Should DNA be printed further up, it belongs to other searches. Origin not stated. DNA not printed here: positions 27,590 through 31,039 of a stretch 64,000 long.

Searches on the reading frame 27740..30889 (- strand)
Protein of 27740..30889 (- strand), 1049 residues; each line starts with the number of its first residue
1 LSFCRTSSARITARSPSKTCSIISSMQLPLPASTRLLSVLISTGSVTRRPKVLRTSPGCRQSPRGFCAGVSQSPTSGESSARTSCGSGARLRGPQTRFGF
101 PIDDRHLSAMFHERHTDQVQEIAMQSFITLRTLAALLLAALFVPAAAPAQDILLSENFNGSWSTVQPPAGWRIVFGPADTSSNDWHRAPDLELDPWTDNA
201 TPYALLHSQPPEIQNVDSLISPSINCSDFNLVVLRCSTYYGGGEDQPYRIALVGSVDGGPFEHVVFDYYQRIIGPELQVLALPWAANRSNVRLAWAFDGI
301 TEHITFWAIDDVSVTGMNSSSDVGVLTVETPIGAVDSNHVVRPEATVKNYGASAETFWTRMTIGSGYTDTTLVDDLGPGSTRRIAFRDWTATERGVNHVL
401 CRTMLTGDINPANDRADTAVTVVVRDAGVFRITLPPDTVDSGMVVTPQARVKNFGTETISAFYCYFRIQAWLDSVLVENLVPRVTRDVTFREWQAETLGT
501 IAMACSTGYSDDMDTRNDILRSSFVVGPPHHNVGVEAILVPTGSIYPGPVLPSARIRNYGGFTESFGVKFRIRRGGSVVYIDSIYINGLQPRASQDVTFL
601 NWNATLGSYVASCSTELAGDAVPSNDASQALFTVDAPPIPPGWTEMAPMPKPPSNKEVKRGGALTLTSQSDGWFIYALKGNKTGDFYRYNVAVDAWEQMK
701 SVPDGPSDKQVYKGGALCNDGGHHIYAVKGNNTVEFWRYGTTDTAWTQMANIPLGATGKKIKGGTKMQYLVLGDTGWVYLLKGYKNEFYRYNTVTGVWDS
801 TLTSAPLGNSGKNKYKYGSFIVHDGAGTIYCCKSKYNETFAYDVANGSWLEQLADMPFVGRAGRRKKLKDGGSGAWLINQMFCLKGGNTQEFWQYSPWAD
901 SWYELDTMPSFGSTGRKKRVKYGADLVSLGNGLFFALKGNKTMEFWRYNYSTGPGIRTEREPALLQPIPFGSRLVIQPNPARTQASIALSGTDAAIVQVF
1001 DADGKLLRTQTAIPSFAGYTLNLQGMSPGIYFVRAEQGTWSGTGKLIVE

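Call 19: search_protein_families(library=pfam, proteins=[window:27740-30889:-], max_evalue=1)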
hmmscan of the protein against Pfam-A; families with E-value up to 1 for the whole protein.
window:27740-30889:- (1049 aa): 6 families
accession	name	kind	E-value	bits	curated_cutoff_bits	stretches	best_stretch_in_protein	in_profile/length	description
PF07705.17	CARDB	-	3.4e-10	40.5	22.7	2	329-395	9-76/101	CARDB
PF18962.6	Por_Secre_tail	-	2.7e-08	34.4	27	1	978-1048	3-75/75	Secretion system C-terminal sorting domain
PF13415.12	Kelch_3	-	0.00059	20.4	22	0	835-857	16-37/48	Galactose oxidase, central domain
PF13418.12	Kelch_4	-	0.0019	18.5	21.6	0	834-857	26-48/49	Galactose oxidase, central domain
PF07893.19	DUF1668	-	0.0074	16.1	23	1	803-938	158-289/336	Protein of unknown function (DUF1668)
PF03621.18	MbtH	-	0.58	10.1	27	0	165-179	29-43/53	MbtH-like protein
